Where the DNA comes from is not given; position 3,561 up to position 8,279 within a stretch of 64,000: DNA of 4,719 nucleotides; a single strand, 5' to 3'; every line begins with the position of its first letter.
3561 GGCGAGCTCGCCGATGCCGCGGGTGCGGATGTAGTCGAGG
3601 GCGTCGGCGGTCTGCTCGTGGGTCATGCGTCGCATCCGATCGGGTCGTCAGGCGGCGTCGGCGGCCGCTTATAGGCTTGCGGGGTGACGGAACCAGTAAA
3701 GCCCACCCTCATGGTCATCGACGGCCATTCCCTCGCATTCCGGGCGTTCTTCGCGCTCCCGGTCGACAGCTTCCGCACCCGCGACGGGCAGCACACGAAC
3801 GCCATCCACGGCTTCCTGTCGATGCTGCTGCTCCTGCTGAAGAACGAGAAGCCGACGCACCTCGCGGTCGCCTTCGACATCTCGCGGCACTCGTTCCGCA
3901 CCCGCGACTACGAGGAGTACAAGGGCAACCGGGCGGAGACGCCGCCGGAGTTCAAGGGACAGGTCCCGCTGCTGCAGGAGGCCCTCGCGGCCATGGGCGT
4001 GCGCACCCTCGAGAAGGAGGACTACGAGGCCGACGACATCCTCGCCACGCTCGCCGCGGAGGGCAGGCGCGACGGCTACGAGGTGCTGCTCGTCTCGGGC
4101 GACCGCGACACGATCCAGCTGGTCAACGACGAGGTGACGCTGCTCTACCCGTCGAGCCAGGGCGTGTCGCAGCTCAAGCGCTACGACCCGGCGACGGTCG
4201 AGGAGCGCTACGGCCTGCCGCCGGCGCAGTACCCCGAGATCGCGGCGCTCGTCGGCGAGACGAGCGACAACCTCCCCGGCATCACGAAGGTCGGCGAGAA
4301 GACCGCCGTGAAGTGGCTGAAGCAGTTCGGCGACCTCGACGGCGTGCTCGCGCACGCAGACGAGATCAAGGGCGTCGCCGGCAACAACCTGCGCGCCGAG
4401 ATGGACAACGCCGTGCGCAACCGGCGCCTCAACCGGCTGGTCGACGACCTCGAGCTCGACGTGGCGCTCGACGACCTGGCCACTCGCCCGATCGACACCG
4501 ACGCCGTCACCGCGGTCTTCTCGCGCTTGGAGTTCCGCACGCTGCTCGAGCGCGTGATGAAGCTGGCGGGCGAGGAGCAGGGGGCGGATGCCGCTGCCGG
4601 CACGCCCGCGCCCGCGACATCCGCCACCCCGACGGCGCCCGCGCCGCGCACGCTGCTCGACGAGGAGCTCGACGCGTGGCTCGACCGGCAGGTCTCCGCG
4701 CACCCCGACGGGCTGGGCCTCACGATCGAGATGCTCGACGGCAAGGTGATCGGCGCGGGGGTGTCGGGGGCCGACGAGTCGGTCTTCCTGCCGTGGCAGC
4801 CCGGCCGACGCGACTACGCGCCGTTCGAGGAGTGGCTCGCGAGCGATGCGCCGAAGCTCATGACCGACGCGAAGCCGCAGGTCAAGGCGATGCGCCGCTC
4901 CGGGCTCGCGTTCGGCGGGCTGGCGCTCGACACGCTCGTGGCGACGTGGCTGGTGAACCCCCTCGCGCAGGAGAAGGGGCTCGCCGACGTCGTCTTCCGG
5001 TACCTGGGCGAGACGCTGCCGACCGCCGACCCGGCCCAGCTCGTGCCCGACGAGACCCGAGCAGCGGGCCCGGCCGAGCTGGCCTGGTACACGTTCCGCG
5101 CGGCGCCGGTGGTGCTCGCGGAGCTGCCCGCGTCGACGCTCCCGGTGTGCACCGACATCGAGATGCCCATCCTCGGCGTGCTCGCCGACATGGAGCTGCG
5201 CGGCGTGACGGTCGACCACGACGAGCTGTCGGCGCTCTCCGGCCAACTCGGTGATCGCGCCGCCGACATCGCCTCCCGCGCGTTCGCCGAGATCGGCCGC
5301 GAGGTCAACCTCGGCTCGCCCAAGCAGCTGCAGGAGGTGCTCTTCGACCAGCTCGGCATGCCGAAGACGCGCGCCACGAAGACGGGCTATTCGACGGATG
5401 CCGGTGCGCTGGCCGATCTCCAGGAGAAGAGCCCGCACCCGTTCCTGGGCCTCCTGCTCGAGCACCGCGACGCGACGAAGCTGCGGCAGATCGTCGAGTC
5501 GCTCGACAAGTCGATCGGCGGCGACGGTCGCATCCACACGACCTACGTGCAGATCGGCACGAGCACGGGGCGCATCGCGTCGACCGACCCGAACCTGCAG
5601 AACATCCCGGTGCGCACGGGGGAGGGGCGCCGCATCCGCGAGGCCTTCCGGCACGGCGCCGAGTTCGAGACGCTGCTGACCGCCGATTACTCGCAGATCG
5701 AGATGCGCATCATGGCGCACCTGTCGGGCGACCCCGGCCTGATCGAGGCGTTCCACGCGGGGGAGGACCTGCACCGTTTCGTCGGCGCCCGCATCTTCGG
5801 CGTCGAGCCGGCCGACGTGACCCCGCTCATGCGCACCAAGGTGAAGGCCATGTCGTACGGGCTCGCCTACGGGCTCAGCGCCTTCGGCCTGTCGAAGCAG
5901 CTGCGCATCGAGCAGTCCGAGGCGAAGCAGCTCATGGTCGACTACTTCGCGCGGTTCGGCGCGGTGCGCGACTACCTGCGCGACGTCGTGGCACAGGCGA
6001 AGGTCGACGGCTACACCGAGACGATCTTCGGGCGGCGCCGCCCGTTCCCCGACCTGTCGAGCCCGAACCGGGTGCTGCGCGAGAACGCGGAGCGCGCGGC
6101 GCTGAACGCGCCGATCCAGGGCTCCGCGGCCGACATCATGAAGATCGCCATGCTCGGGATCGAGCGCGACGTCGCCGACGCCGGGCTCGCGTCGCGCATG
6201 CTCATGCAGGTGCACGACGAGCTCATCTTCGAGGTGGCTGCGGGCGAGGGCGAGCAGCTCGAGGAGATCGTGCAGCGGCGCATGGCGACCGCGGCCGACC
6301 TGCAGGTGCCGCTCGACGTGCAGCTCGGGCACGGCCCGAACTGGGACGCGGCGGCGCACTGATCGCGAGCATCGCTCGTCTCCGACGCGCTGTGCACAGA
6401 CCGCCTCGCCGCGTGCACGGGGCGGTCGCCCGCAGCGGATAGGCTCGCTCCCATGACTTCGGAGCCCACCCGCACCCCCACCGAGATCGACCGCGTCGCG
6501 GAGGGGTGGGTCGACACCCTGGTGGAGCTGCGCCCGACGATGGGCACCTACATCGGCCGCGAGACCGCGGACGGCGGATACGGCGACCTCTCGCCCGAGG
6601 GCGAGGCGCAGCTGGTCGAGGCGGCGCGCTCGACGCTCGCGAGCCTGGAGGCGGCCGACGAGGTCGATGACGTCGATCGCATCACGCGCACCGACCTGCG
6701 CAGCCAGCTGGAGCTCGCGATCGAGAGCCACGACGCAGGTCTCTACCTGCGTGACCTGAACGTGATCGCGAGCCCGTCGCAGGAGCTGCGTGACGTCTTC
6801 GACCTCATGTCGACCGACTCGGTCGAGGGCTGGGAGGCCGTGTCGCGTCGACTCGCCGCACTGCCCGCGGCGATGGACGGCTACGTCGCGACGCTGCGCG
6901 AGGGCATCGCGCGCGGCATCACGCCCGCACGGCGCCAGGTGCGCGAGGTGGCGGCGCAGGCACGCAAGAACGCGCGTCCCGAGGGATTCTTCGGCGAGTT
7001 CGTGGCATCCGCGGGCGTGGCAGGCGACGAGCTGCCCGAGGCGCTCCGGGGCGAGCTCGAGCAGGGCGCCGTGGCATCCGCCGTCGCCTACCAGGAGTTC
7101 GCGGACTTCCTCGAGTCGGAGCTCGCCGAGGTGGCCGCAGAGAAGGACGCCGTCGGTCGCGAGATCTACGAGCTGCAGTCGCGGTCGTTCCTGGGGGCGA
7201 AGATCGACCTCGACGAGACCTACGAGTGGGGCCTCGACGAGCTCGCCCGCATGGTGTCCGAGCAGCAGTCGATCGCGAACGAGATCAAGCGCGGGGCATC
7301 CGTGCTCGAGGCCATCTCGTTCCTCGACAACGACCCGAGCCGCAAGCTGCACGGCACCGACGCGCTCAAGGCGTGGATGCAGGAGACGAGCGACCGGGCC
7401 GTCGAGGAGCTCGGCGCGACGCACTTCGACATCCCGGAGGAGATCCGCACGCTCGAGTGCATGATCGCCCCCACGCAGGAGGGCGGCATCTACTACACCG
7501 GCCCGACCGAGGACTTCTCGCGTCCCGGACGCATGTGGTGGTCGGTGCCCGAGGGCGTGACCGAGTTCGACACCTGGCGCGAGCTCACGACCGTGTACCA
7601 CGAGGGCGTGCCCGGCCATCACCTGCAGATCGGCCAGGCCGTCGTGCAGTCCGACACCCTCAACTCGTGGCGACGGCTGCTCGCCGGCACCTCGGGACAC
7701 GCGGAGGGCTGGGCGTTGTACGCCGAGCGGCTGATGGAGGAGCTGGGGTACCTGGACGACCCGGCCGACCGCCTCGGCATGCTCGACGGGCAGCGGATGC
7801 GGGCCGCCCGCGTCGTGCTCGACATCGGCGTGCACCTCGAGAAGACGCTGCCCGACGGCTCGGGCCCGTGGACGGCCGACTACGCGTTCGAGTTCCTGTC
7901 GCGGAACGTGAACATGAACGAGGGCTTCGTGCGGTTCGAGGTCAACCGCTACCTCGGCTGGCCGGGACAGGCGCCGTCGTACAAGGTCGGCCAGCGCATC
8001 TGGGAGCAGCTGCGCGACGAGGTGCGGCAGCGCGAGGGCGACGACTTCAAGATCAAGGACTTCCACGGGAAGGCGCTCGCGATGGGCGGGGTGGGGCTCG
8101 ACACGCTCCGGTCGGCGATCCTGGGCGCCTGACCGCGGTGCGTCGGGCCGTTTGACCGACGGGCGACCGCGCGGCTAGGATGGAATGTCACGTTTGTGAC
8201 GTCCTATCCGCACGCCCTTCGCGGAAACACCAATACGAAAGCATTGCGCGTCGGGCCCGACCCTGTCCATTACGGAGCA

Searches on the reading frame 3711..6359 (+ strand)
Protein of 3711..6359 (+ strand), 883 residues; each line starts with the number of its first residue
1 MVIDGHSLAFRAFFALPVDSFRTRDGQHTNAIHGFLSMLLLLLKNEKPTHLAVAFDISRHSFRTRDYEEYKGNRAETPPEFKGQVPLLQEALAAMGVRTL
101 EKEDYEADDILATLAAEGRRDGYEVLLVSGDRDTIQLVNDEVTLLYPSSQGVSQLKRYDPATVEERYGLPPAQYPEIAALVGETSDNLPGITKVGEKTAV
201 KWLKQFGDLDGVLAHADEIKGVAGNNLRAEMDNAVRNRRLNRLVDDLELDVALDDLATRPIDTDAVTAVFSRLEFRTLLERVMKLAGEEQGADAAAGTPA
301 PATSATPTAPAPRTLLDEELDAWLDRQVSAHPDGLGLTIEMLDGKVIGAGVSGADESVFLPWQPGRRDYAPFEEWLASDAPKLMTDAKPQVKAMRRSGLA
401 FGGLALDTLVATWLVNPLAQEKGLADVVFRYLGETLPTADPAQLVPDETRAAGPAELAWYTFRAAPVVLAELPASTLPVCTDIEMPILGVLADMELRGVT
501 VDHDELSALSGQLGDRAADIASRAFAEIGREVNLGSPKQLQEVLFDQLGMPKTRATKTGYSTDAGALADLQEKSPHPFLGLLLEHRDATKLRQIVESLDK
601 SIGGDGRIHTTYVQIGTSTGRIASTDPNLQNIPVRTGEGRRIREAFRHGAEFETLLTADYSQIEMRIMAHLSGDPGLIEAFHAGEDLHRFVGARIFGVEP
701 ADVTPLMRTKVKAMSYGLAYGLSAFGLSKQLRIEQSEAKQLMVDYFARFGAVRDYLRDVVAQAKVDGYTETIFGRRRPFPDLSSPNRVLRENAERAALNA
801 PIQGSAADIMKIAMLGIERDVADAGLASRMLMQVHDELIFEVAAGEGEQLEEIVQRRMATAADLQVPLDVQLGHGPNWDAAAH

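Call 17: search_protein_families(library=pfam, proteins=[window:3711-6359:+])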
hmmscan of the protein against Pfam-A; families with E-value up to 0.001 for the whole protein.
window:3711-6359:+ (883 aa): 4 families
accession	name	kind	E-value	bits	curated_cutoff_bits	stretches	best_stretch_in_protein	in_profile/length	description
PF00476.26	DNA_pol_A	-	3.8e-140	467.6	34.3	1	504-879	2-380/381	DNA polymerase family A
PF02739.22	5_3_exonuc_N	-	6e-56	189.1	34.3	1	1-168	3-164/164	5'-3' exonuclease, N-terminal resolvase-like domain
PF01367.25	5_3_exonuc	-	3.9e-28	98.2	40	1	170-263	2-96/97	5'-3' exonuclease, C-terminal SAM fold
PF22619.2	DNA_polI_exo1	-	4.1e-07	30.3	27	1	344-431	13-100/140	DNA polymerase I, ribonuclease H-like domain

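Call 37: search_dna_similar(query=window:3711-6359:+, collection=phages, mode=protein, max_rows=40)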
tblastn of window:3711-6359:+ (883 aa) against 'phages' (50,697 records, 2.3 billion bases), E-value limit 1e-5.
The search stops at 5000 records and this limit was reached: more records match than are counted here, and every count below describes the 5000 best-scoring records only.
Records with a match: at least 5000; places in all: 5122; records where one place covers at least 80% of the query: 15.
Best place of each record, by identity: <60% 5000.
By first word of the organism name: Mycobacterium 1101; Vibrio 567; Salmonella 389; Staphylococcus 346; Microbacterium 317; Bacillus 269; Escherichia 247; Pseudomonas 222; Enterococcus 145; Gordonia 140; and 122 more.
By host as written in the record: Mycobacterium smegmatis mc2 155 780; - 682; Mycobacterium smegmatis mc#155 153; Microbacterium foliorum NRRL B-24224 138; Microbacterium foliorum NRRL B-24224 SEA 133; Staphylococcus aureus 116; Pseudomonas aeruginosa 75; Escherichia coli 72; and 856 more.
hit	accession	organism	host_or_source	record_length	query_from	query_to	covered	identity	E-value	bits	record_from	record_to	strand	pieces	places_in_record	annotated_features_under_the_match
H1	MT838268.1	Bacteriophage sp.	human fecal samples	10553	1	883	72%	56.6%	6e-132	713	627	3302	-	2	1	record has no annotation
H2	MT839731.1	Bacteriophage sp.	human fecal samples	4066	4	883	87%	46.7%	3e-122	633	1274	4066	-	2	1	record has no annotation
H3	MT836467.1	Bacteriophage sp.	human fecal samples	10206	1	878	99%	37.5%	4e-163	533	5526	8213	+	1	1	record has no annotation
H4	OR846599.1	Enterococcus phage Efs 1-1-1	Enterococcus faecalis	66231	3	881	87%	40.2%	3e-107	582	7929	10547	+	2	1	record has no annotation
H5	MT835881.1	Bacteriophage sp.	human fecal samples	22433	1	878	85%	40.3%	4e-102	549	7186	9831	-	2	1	record has no annotation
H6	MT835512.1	Bacteriophage sp.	human fecal samples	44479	1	878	85%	40.2%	6e-105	552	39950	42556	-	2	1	record has no annotation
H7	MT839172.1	Bacteriophage sp.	human fecal samples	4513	1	878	99%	33.9%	1e-144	469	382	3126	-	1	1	record has no annotation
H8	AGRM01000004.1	Salmonella enterica subsp. houtenae str. ATCC BAA-1581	Homo sapiens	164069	1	881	100%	33.8%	2e-123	418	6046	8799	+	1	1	DNA-directed DNA polymerase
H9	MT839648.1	Bacteriophage sp.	human fecal samples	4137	1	878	88%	38.1%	2e-96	494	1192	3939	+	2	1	record has no annotation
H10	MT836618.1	Bacteriophage sp.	human fecal samples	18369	1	878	78%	42.6%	1e-99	553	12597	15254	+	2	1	record has no annotation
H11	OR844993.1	Staphylococcus phage SA 1306 Kay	Staphylococcus aureus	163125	1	878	83%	40.1%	3e-103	569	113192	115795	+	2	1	record has no annotation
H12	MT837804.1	Bacteriophage sp.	human fecal samples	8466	1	878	86%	38.1%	3e-91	452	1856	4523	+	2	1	record has no annotation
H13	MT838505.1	Bacteriophage sp.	human fecal samples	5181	1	878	84%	38.4%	6e-100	490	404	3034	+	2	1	record has no annotation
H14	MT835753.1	Bacteriophage sp.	human fecal samples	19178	1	878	78%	41.1%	1e-97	541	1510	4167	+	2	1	record has no annotation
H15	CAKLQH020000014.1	Acinetobacter phage MD-2021a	not known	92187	1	881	87%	37.1%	7e-95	483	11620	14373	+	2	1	polA: DNA polymerase I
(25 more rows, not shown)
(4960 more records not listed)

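Call 38: search_dna_similar(query=window:3711-6359:+, collection=phages, mode=protein, max_rows=60, rows=spread)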
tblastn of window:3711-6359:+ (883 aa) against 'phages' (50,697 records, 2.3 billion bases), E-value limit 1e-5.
The search stops at 5000 records and this limit was reached: more records match than are counted here, and every count below describes the 5000 best-scoring records only.
Records with a match: at least 5000; places in all: 5122; records where one place covers at least 80% of the query: 15.
Best place of each record, by identity: <60% 5000.
By first word of the organism name: Mycobacterium 1101; Vibrio 567; Salmonella 389; Staphylococcus 346; Microbacterium 317; Bacillus 269; Escherichia 247; Pseudomonas 222; Enterococcus 145; Gordonia 140; and 122 more.
By host as written in the record: Mycobacterium smegmatis mc2 155 780; - 682; Mycobacterium smegmatis mc#155 153; Microbacterium foliorum NRRL B-24224 138; Microbacterium foliorum NRRL B-24224 SEA 133; Staphylococcus aureus 116; Pseudomonas aeruginosa 75; Escherichia coli 72; and 856 more.
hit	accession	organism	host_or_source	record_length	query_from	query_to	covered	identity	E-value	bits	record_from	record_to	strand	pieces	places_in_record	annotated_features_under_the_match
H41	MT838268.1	Bacteriophage sp.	human fecal samples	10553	1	883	72%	56.6%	6e-132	713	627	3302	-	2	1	record has no annotation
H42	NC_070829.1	Streptomyces phage Zuko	Streptomyces griseofuscus ATCC 23916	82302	319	881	64%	25.2%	2e-32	142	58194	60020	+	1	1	78: DNA polymerase I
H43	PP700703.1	Erwinia phage SOI901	Erwinia sp. TAC1.XII.93.8 (de Vries et ...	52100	394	881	55%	26.9%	1e-30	136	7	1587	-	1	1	DNA polymerase I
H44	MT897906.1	Arthrobacter phage Tweety19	Arthrobacter globiformis B-2979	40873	429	881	51%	26.0%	1e-17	94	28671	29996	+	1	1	41: DNA polymerase I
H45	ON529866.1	Brevundimonas phage vB_BpoS-MaInes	Brevundimonas pondensis LVF1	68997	482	841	41%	31.6%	2e-34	149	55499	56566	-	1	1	DNA polymerase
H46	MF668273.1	Arthrobacter phage GurgleFerb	Arthrobacter sp. ATCC 21022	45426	471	846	43%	29.3%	3e-26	122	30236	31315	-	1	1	DNA polymerase I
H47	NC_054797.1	Mycobacterium phage Cintron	Mycobacterium smegmatis mc2 155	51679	407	848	50%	24.6%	1e-13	81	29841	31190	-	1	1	44: DNA polymerase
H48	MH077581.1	Mycobacterium phage Nemo27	Mycobacterium smegmatis mc2 155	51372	407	848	50%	24.5%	1e-13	82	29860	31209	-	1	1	45: DNA polymerase I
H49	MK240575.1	Thermobifida phage P318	Thermobifida fusca NTU22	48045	467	878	47%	26.0%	6e-21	105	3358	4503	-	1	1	DNA polymerase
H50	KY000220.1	Bordetella phage FP1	Bordetella bronchiseptica ATCC 10580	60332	482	878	45%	26.6%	9e-21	104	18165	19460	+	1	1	DNA polymerase I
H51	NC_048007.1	Salmonella phage S116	Salmonella enterica serotype ...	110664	482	867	44%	27.0%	4e-23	112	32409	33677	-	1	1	DNA polymerase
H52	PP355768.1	Klebsiella phage vB_Kpn_AM_K6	Klebsiella pneumoniae ATCC 33495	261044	482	867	44%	27.0%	4e-23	112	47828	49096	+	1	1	hypothetical protein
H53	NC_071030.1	Arthrobacter phage Kaylissa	Arthrobacter globiformis B-2979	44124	481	881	45%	25.8%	4e-16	90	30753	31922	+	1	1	42: DNA polymerase I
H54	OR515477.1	Escherichia phage Es2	Escherichia sp. JL 983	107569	482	867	44%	26.8%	7e-24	115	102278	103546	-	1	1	DNA polymerase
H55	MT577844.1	Salmonella phage vB_StyS-LmqsSP1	Salmonella enterica subsp. enterica ...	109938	482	867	44%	26.8%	2e-23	113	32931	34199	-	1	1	DNA polymerase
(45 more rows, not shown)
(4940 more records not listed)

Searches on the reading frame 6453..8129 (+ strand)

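Call 17: search_protein_families(library=pfam, proteins=[window:6453-8129:+])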
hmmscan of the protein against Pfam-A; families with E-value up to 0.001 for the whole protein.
window:6453-8129:+ (559 aa): 1 family
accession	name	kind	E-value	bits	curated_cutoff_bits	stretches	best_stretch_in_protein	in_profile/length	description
PF05960.17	DUF885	-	4.3e-165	551.8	32.4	1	28-556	1-532/532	Bacterial protein of unknown function (DUF885)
